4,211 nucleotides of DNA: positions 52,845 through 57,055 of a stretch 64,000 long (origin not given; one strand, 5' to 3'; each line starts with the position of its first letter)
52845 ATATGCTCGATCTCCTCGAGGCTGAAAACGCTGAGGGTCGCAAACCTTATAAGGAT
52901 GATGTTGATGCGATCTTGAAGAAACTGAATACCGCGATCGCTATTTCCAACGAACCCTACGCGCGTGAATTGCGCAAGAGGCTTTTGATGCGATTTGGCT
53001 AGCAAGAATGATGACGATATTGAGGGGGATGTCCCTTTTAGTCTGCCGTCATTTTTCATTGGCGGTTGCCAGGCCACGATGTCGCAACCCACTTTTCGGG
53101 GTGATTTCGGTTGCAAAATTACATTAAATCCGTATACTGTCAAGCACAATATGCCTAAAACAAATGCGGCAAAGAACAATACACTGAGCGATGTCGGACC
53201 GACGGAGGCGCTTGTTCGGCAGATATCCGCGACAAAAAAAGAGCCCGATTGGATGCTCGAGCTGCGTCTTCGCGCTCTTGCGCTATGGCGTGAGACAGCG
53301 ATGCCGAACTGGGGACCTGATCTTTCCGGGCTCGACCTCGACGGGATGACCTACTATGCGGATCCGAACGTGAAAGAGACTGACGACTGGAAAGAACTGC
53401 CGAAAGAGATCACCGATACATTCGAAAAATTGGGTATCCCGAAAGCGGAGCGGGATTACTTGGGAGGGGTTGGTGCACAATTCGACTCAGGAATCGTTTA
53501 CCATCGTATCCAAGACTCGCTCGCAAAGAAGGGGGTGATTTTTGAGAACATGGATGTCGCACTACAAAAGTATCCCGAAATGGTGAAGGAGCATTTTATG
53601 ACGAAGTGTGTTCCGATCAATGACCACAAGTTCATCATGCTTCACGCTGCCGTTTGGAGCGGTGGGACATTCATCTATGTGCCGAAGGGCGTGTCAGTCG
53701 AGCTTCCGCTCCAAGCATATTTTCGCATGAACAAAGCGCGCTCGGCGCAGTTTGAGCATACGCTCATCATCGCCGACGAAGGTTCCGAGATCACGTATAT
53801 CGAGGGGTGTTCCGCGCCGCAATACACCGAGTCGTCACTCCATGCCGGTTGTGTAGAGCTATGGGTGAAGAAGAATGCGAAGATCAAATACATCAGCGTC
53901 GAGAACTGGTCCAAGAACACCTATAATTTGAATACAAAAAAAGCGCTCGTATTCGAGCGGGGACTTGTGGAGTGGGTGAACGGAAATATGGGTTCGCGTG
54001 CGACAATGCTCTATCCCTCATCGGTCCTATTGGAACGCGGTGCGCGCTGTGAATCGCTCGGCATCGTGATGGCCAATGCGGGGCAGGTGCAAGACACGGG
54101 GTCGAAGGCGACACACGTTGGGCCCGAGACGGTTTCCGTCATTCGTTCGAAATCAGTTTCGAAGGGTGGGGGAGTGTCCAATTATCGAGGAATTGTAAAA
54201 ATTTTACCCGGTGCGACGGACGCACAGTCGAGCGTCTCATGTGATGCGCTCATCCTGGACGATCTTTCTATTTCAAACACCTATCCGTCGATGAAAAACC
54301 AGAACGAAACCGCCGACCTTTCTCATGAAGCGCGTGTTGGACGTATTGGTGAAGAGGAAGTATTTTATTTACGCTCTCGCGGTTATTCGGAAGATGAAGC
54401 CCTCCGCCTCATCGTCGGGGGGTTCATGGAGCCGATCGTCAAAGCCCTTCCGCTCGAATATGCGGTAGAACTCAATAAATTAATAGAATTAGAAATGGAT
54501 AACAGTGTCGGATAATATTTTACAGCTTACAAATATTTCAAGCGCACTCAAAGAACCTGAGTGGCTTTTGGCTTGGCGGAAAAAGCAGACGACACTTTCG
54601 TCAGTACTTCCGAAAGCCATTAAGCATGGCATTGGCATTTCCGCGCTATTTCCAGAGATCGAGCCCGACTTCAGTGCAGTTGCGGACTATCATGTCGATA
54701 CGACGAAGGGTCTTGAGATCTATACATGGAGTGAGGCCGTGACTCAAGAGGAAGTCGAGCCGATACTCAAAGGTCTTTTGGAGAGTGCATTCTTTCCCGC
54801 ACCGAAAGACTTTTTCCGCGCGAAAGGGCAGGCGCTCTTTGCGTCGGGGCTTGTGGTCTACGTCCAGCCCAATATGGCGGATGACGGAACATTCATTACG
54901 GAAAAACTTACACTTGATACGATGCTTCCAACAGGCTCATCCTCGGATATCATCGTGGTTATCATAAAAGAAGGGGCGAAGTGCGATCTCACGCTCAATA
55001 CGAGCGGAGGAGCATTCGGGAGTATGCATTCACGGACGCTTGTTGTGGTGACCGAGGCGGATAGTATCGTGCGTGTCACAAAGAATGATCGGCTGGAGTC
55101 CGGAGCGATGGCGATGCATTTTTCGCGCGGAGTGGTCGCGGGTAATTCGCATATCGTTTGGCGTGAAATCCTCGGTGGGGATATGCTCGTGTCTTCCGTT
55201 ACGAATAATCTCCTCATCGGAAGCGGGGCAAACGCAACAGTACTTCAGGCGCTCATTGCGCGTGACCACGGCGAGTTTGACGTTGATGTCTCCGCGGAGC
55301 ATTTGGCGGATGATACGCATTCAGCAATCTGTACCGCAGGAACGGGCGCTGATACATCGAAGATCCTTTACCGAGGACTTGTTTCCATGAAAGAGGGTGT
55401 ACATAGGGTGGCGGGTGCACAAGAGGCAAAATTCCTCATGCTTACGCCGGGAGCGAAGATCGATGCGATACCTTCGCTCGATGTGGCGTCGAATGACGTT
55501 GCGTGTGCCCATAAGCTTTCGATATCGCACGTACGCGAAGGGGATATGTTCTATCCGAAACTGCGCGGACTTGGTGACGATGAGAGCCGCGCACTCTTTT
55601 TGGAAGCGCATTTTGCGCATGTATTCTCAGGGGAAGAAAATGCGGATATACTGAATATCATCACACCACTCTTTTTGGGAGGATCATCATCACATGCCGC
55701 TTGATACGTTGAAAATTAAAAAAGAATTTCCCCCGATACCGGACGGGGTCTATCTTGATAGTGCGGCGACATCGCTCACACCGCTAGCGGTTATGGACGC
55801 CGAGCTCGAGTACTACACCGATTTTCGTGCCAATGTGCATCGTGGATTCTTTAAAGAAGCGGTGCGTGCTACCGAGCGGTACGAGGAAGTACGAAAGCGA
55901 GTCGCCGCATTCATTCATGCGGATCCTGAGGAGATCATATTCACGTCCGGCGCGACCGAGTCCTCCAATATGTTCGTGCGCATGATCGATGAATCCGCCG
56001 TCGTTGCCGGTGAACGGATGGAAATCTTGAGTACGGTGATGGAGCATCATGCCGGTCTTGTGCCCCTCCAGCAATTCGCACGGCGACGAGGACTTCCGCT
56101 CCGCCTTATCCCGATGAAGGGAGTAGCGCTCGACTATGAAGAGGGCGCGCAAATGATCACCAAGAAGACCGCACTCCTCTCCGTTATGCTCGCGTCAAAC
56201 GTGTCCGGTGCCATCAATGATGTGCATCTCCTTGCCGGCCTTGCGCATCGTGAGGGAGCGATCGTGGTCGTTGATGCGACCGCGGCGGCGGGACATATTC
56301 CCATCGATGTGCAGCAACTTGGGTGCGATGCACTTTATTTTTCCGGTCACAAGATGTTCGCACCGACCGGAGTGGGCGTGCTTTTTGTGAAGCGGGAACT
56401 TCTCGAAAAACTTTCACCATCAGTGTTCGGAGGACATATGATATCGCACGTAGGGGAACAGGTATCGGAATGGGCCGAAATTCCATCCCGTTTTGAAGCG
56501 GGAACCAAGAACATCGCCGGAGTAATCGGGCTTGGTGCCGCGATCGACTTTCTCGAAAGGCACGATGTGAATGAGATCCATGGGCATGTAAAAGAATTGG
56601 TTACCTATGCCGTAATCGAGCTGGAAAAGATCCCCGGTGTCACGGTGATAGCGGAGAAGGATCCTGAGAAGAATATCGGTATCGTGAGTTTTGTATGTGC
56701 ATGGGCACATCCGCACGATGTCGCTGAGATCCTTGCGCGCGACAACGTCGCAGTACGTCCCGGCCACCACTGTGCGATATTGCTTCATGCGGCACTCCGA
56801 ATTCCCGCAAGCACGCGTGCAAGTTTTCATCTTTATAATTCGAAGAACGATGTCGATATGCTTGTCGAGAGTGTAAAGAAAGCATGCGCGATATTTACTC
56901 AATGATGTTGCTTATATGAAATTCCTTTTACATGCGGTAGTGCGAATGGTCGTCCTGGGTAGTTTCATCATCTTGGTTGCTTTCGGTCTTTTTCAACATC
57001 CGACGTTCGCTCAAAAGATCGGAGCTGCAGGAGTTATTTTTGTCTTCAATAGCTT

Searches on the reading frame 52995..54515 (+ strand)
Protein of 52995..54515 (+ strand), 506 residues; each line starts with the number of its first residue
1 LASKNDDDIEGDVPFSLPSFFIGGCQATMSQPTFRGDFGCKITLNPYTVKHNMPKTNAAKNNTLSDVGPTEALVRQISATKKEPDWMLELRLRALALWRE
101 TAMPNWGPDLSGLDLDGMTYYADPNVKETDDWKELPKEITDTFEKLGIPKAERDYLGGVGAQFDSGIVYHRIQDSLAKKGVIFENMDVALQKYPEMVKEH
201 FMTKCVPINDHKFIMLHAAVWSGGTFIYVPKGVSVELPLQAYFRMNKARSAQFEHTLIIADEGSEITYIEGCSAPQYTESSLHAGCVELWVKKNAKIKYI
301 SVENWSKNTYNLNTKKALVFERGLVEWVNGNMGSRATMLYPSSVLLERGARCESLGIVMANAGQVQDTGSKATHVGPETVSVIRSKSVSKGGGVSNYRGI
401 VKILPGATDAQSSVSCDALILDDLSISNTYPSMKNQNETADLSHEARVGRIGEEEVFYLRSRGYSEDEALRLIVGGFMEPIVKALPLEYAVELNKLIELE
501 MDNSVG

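Call 18: search_protein_families(library=pfam, proteins=[window:52995-54515:+], max_evalue=0.001)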
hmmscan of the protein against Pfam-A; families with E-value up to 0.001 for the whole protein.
window:52995-54515:+ (506 aa): 2 families
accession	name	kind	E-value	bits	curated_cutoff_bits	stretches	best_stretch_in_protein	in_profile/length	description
PF01458.23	SUFBD_core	-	8.6e-74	248.3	27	1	243-477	1-232/232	SUF system FeS cluster assembly, SufBD core domain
PF19295.5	SufBD_N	-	1.1e-07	32.1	23.5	1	176-240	108-171/172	SufBD protein N-terminal region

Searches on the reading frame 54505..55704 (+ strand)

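Call 18: search_protein_families(library=pfam, proteins=[window:54505-55704:+], max_evalue=0.001)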
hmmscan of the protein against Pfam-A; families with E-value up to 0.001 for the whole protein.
window:54505-55704:+ (399 aa): 1 family
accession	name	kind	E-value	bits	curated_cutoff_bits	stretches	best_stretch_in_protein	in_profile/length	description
PF01458.23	SUFBD_core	-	1e-34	120.5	27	1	149-368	13-231/232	SUF system FeS cluster assembly, SufBD core domain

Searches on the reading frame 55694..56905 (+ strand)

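Call 18: search_protein_families(library=pfam, proteins=[window:55694-56905:+], max_evalue=0.001)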
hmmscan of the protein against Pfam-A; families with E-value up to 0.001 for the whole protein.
window:55694-56905:+ (403 aa): 2 families
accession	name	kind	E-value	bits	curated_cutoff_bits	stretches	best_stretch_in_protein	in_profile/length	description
PF00266.25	Aminotran_5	-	1.3e-123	413.1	21.5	1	19-390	1-371/371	Aminotransferase class-V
PF01053.26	Cys_Met_Meta_PP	-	7.5e-05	21.9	27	1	69-220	60-198/381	Cys/Met metabolism PLP-dependent enzyme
